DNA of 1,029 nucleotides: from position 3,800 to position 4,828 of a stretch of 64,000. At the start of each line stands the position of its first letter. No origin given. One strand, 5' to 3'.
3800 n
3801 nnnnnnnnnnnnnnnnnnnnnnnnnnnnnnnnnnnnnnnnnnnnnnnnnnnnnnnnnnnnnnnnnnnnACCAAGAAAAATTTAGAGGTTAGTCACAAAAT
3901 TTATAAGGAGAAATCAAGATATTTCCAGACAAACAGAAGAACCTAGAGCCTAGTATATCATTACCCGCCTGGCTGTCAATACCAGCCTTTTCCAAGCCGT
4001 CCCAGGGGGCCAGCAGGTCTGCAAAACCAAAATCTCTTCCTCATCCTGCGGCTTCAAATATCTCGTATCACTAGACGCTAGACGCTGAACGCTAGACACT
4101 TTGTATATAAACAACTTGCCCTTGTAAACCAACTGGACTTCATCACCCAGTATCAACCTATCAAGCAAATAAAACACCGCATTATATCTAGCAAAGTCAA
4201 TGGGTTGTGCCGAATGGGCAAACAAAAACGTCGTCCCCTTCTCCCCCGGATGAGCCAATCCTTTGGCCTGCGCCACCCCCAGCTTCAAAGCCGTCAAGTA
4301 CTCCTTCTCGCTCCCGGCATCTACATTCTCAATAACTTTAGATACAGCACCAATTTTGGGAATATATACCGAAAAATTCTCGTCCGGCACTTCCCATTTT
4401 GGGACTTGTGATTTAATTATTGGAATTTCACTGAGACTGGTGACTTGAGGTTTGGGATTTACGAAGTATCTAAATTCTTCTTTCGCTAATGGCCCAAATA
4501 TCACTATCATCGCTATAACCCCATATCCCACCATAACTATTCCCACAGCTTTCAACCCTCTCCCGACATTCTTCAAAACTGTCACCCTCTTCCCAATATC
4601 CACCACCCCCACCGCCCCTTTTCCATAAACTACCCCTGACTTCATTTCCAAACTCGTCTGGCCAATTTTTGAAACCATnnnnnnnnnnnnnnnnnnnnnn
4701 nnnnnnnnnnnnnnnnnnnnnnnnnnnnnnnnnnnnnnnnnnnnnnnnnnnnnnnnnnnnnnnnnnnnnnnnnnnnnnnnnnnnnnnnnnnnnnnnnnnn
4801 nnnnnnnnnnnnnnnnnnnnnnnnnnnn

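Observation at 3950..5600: Sortase with an adjacent, overlapping candidate substrate carrying a non-canonical sorting signal (TPKTG)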

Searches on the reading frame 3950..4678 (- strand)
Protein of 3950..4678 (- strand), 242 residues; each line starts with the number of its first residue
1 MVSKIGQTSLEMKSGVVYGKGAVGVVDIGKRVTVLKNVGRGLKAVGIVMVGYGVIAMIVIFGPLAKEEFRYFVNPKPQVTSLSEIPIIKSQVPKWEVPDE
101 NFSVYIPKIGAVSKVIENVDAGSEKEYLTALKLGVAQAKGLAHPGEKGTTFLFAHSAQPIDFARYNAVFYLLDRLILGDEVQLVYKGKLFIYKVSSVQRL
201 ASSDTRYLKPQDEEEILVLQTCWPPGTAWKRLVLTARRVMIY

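Call 3: search_protein_families(library=pfam, proteins=[window:3950-4678:-], max_evalue=1)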
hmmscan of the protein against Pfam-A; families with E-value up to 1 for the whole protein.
window:3950-4678:- (242 aa): 1 family
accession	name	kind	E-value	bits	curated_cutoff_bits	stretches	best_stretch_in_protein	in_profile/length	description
PF04203.18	Sortase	-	3.1e-20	72.6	26.6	1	104-239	1-125/125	Sortase domain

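Call 4: search_protein_families(library=ncbifam, proteins=[window:3950-4678:-], max_evalue=1)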
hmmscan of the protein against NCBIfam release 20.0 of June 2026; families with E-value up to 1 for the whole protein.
window:3950-4678:- (242 aa): 7 families
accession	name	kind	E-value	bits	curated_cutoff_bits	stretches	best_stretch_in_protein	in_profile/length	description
TIGR01076.1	sortase_fam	subfamily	1.5e-11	44.3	39.35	1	119-241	14-130/136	sortase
NF058671.1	sortase_SrtD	exception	1.6e-10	41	140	1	103-236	66-185/187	class D sortase, LPxTATN-specific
NF033746.1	class_D_sortase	subfamily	2.3e-10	40.4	165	1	104-239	13-134/135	class D sortase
NF033745.1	class_C_sortase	subfamily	4.7e-09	36.3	160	1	130-238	115-220/220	class C sortase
NF033747.1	class_E_sortase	subfamily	2.1e-05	24.5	160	1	103-237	73-204/211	class E sortase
TIGR03784.1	marine_sortase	equivalog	0.00013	21.7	158.25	1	131-225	74-159/174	class GN sortase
NF033748.1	class_F_sortase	subfamily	0.0002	21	166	1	140-203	52-112/155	class F sortase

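Call 14: search_solved_structures(query=window:3950-4678:-, max_evalue=0.01, show_alignments=2)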
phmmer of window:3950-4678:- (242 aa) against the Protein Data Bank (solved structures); distinct sequences matched with E-value up to 0.01: 6.
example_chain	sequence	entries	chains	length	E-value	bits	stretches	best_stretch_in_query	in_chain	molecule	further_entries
8t28_A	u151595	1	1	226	4.8e-05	26.4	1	167-239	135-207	Class C sortase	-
4d70_A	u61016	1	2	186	6.1e-05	26.1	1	125-226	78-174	SORTASE FAMILY PROTEIN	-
7d6p_A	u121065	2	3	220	0.0011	22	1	131-238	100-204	Sortase family protein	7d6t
6ixz_A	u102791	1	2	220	0.0012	21.9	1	131-238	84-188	Sortase family protein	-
24rr_A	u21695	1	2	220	0.0053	19.7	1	163-239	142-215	Ebp pilus assembly class C sortase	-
8gmx_A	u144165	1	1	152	0.0088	19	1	130-239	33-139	Class C sortase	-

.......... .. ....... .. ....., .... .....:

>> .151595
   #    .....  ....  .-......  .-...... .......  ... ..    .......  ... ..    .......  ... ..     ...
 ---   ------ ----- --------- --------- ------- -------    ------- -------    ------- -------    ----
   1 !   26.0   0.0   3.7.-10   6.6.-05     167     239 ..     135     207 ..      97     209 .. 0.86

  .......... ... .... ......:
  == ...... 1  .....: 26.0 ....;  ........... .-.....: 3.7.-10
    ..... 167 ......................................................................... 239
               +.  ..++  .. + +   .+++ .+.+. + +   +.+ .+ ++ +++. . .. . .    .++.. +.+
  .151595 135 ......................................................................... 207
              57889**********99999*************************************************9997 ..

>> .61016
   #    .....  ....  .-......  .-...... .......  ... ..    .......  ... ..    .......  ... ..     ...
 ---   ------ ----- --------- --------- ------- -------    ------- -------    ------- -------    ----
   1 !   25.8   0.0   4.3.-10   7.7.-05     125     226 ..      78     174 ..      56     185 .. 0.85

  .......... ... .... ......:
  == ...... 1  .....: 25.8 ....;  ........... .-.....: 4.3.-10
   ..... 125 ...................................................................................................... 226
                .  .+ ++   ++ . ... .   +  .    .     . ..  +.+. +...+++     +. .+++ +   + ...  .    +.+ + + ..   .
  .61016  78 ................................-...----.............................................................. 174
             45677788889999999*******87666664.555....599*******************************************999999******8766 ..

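Call 22: find_related_loci(query=A1, collection=genome_contigs, flank=5000)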
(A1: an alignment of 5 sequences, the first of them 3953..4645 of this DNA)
Query A1 (231 aa) in genome_contigs; peptide patterns used: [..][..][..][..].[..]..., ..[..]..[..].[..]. (x = any residue, [..] = any of these).
303 stretches matched a pattern; 251 encode a relative of the query (tblastn E <= 1e-3); the best 80 are kept; 80 distinct loci.
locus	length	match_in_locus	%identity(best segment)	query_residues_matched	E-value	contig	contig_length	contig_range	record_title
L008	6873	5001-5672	57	4-231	1e-76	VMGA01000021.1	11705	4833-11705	MAG: Microgenomates group bacterium Gr01-1014_16 G01um101416_scaffold_1827, whole genome shotgun sequence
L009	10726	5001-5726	53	1-231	7e-76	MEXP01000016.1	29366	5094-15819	MAG: Candidatus Amesbacteria bacterium RIFCSPLOWO2_01_FULL_49_25 rifcsplowo2_01_scaffold_3494, whole genome shotgun sequ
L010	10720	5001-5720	50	1-228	1e-69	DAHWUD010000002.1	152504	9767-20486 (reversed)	MAG TPA_asm: Candidatus Amesbacteria bacterium isolate clean1528 NODE_2_length_152504_cov_61.873152, whole genome shotgu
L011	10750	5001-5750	45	1-228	3e-63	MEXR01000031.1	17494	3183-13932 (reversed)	MAG: Candidatus Amesbacteria bacterium RIFOXYB1_FULL_44_23 rifoxyb1_full_scaffold_3287, whole genome shotgun sequence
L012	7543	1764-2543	44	1-228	6e-62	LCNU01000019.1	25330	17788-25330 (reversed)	MAG: Candidatus Amesbacteria bacterium GW2011_GWC1_47_15 UX86_C0019, whole genome shotgun sequence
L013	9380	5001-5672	47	3-228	5e-62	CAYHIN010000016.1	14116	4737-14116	MAG TPA_asm: uncultured Gammaproteobacteria bacterium isolate ERP119705_co13_445 genome assembly, contig: NODE_5402_leng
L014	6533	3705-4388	50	1-228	3e-61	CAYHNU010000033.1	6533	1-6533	MAG TPA_asm: uncultured Gammaproteobacteria bacterium isolate ERP119705_co13_425 genome assembly, contig: NODE_14792_len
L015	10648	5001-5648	49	19-226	3e-60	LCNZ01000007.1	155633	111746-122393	MAG: Candidatus Amesbacteria bacterium GW2011_GWB1_47_19 UX91_C0007, whole genome shotgun sequence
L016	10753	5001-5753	44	1-228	9e-60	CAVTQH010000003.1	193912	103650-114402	MAG: Candidatus Amesbacteria bacterium isolate MFD00709.bin.1.50 genome assembly, contig: contig_36186, whole genome sho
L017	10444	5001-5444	62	82-228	9e-58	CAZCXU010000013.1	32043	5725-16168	MAG TPA_asm: uncultured Gammaproteobacteria bacterium isolate SRP170004_co1_29 genome assembly, contig: NODE_1950_length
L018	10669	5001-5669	51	4-229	1e-56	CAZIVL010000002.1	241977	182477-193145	MAG TPA_asm: uncultured Gammaproteobacteria bacterium isolate SRP342105_co1_60 genome assembly, contig: NODE_42_length_2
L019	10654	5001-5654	47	1-231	9e-57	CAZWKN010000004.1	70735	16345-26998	MAG TPA_asm: uncultured Gammaproteobacteria bacterium isolate SRP192515_co1_359 genome assembly, contig: NODE_228_length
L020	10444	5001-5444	58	82-228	7e-56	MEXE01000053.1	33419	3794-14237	MAG: Candidatus Amesbacteria bacterium RBG_19FT_COMBO_48_16 rbg_19ft_combo_scaffold_884, whole genome shotgun sequence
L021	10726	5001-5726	43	1-225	5e-54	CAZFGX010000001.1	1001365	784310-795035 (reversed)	MAG TPA_asm: uncultured Gammaproteobacteria bacterium isolate SRP342105_co1_501 genome assembly, contig: NODE_2_length_1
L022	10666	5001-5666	42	4-226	1e-46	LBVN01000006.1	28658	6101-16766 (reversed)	MAG: Candidatus Woesebacteria bacterium GW2011_GWB1_38_8b UT10_C0006, whole genome shotgun sequence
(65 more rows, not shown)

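Call 49: find_homologous_proteins(query=window:3953-4645:-, max_evalue=0.00001)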
Query window:3953-4645:- (231 aa): 3962 proteins with E <= 0.00001 among 4827 candidates; the best 120 are listed.
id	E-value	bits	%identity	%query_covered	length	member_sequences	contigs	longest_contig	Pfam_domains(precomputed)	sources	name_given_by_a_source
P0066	6.9e-147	505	100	100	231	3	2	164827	PF04203.19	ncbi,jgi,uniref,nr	ncbi:hypothetical protein A2634_03470 [Candidatus Amesbacteria bacterium RIFCSPHIGHO2_01_FULL_48_32]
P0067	1.1e-102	361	74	100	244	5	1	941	PF04203.19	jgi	-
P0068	3.8e-86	306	62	100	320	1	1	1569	PF04203.19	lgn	-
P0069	3.0e-83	297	59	100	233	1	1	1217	PF04203.19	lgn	-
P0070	1.8e-82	295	60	99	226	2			PF04203.19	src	-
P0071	3.5e-78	280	57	99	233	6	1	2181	PF04203.19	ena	-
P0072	3.2e-77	277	58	94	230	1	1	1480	PF04203.19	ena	-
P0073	3.2e-74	267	57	99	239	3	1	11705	PF04203.19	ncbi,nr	ncbi:MAG: Sortase family protein [Microgenomates group bacterium Gr01-1014_16]|nr:MAG: Sortase famil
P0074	2.4e-70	255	56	99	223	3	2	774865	PF04203.19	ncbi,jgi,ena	-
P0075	1.8e-69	252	53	100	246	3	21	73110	PF04203.19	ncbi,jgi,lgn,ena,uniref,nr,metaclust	ncbi:hypothetical protein A2899_05140 [Candidatus Amesbacteria bacterium RIFCSPLOWO2_01_FULL_49_25]|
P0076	1.8e-69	252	52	99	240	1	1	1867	PF04203.19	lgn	-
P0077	2.2e-69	252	53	96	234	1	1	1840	PF04203.19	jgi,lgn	jgi:LPXTG-site transpeptidase (sortase) family protein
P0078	1.3e-68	249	54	99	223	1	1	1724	PF04203.19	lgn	-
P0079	1.3e-68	249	55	99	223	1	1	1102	PF04203.19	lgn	-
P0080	2.2e-68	248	51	99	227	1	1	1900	PF04203.19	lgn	-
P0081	1.8e-67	245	52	100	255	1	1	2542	PF04203.19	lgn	-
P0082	2.2e-67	245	55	99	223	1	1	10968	PF04203.19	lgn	-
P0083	2.6e-67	245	53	100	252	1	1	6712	PF04203.19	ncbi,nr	ncbi:sortase [Candidatus Amesbacteria bacterium]|nr:sortase [Candidatus Amesbacteria bacterium]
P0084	1.0e-66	243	54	98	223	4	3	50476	PF04203.19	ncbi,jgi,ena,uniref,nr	ncbi:MAG: sortase family protein [Candidatus Amesbacteria bacterium GW2011_GWA2_42_12]|uniref:Sortas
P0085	1.4e-65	239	52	99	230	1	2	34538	PF04203.19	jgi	jgi:LPXTG-site transpeptidase (sortase) family protein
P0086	1.4e-65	239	53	99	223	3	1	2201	PF04203.19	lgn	-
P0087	1.5e-65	239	51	98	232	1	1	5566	PF04203.19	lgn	-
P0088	1.7e-65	239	48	99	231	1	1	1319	PF04203.19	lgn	-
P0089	2.6e-65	238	49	99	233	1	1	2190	PF04203.19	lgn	-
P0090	4.0e-65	238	52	99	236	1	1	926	PF04203.19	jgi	jgi:LPXTG-site transpeptidase (sortase) family protein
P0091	9.2e-65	237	52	98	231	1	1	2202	PF04203.19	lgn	-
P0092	1.4e-64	236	72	63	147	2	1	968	PF04203.19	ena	-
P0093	2.0e-64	235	50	99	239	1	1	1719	PF04203.19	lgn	-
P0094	2.2e-64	235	53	99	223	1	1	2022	PF04203.19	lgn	-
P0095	3.8e-64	235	49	98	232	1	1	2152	PF04203.19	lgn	-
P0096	6.9e-64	234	50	99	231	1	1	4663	PF04203.19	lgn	-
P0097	7.8e-64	234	52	97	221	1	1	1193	PF04203.19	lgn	-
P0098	9.2e-64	233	52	98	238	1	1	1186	PF04203.19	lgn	-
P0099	1.4e-63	233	53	92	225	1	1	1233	PF04203.19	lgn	-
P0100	2.8e-63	232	52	99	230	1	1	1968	PF04203.19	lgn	-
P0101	4.8e-63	231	47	98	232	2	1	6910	PF04203.19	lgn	-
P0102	6.0e-63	231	50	97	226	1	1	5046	PF04203.19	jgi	-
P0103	1.0e-62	230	52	99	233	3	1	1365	PF04203.19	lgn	-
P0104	1.8e-62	229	50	98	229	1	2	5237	PF04203.19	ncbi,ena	-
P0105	2.0e-62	229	50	99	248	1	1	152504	PF04203.19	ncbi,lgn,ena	-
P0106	7.0e-62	227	51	99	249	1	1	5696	PF04203.19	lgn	-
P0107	9.7e-62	227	50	98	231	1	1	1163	PF04203.19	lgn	-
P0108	5.9e-61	224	49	99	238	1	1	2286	PF04203.19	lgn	-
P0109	7.2e-61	224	48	100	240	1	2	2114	PF04203.19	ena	-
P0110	7.4e-61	224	49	93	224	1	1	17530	PF04203.19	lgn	-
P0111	8.6e-61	224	50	93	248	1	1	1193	PF04203.19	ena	-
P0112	1.0e-60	223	50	99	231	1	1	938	PF04203.19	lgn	-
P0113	1.1e-60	223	48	99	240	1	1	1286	PF04203.19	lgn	-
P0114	1.5e-60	223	47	99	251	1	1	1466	PF04203.19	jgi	jgi:LPXTG-site transpeptidase (sortase) family protein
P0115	1.8e-60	223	53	91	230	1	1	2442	PF04203.19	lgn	-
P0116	2.0e-60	222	50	98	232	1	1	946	PF04203.19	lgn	-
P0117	2.0e-60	222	51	98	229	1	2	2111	PF04203.19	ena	-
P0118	2.1e-60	222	49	98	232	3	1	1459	PF04203.19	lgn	-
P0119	2.5e-60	222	49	98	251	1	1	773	PF04203.19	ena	-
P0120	3.6e-60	222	48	99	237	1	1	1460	PF04203.19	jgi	jgi:LPXTG-site transpeptidase (sortase) family protein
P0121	4.3e-60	221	52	98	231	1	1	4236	PF04203.19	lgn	-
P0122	4.8e-60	221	47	98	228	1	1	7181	PF04203.19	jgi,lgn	-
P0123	4.8e-60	221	46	98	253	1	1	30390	PF04203.19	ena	-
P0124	5.3e-60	221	50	99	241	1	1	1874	PF04203.19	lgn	-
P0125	5.5e-60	221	45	99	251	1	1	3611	PF04203.19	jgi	jgi:LPXTG-site transpeptidase (sortase) family protein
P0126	5.7e-60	221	48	98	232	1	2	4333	PF04203.19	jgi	jgi:LPXTG-site transpeptidase (sortase) family protein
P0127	6.8e-60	221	50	98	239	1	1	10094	PF04203.19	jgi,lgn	-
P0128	8.8e-60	220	47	98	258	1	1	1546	PF04203.19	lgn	-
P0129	1.2e-59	220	49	99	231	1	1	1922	PF04203.19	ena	-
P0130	1.2e-59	220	47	98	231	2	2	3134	PF04203.19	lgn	-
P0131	3.4e-59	218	46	99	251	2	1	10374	PF04203.19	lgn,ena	-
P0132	3.6e-59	218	47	99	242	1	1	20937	PF04203.19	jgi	jgi:LPXTG-site transpeptidase (sortase) family protein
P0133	4.1e-59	218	50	99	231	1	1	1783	PF04203.19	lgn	-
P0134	9.9e-59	217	50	97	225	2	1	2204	PF04203.19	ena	-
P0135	1.1e-58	217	49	99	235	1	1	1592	PF04203.19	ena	-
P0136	1.1e-58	217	48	89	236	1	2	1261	PF04203.19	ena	-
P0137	1.2e-58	217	46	99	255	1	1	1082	PF04203.19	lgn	-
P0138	1.4e-58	216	49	99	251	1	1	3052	PF04203.19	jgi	jgi:LPXTG-site transpeptidase (sortase) family protein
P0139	2.1e-58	216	48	94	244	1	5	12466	PF04203.19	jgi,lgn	jgi:LPXTG-site transpeptidase (sortase) family protein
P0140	2.2e-58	216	51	98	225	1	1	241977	PF04203.19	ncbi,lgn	-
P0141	2.8e-58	215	50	92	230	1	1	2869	PF04203.19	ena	-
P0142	2.9e-58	215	45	99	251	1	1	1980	PF04203.19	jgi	jgi:LPXTG-site transpeptidase (sortase) family protein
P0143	3.2e-58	215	53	87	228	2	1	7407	PF04203.19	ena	-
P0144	5.5e-58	214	46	99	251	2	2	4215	PF04203.19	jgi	jgi:LPXTG-site transpeptidase (sortase) family protein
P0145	5.7e-58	214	46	99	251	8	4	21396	PF04203.19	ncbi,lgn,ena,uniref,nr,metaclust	ncbi:hypothetical protein A2397_03990 [Candidatus Amesbacteria bacterium RIFOXYB1_FULL_44_23]|uniref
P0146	7.6e-58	214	45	99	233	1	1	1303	PF04203.19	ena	-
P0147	8.4e-58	214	47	98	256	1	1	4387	PF04203.19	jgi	jgi:LPXTG-site transpeptidase (sortase) family protein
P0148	9.6e-58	214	49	92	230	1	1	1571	PF04203.19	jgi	-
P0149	1.0e-57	214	45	99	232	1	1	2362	PF04203.19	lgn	-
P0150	1.0e-57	214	49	92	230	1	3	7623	PF04203.19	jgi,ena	-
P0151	1.0e-57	213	50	92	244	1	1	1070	PF04203.19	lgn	-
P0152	1.1e-57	213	47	98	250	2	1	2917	PF04203.19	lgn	-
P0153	1.9e-57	213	50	98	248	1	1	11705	PF04203.19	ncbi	-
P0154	2.2e-57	212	48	97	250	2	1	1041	PF04203.19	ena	-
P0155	3.0e-57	212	49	99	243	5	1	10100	PF04203.19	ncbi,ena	ncbi:MAG: sortase [Patescibacteria group bacterium]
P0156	3.5e-57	212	46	99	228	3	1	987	PF04203.19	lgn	-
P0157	3.7e-57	212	65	64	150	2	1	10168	PF04203.19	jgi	jgi:sortase A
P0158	4.8e-57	211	46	92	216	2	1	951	PF04203.19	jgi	jgi:LPXTG-site transpeptidase (sortase) family protein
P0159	5.2e-57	211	49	92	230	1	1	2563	PF04203.19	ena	-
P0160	5.9e-57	211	53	92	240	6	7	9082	PF04203.19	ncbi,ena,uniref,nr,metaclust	ncbi:MAG: YhcS protein [Candidatus Amesbacteria bacterium GW2011_GWA2_47_11b]|uniref:YhcS protein n=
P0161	7.6e-57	211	45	99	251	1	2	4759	PF04203.19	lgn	-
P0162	1.6e-56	210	50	97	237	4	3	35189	PF04203.19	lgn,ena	-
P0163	1.6e-56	210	45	99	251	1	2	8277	PF04203.19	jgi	jgi:LPXTG-site transpeptidase (sortase) family protein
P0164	1.6e-56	210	48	93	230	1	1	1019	PF04203.19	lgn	-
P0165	1.7e-56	210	47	99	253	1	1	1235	PF04203.19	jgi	jgi:LPXTG-site transpeptidase (sortase) family protein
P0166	2.1e-56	209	46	99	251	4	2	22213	PF04203.19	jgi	jgi:sortase A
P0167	2.8e-56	209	45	99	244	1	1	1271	PF04203.19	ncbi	-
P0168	3.7e-56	208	45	99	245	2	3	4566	PF04203.19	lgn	-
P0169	4.3e-56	208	47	99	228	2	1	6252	PF04203.19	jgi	-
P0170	4.6e-56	208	48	98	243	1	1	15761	PF04203.19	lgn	-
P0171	7.4e-56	207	48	93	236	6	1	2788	PF04203.19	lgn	-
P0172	8.3e-56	207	52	85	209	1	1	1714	PF04203.19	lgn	-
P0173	1.2e-55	207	47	92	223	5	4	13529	PF04203.19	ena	-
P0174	1.3e-55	207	46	99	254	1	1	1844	PF04203.19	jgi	jgi:LPXTG-site transpeptidase (sortase) family protein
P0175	1.3e-55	207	49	91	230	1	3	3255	PF04203.19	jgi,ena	-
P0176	1.4e-55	207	49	91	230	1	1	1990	PF04203.19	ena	-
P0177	3.1e-55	205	44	99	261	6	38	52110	PF04203.19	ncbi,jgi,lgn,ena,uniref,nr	ncbi:hypothetical protein A2972_02835 [Candidatus Amesbacteria bacterium RIFCSPLOWO2_01_FULL_47_33]|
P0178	3.3e-55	205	51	88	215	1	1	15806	PF04203.19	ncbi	-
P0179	3.7e-55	205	45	98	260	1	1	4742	PF04203.19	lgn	-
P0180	3.8e-55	205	48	99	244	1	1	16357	PF04203.19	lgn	-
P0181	4.0e-55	205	46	99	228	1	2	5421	PF04203.19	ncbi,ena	-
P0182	4.9e-55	205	47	98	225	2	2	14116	PF04203.19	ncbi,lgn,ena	ncbi:MAG: sortase [Patescibacteria group bacterium]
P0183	5.7e-55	205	46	93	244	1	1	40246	PF04203.19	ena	-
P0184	5.8e-55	205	47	99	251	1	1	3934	PF04203.19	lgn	-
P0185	6.4e-55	204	47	96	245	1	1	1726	PF04203.19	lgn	-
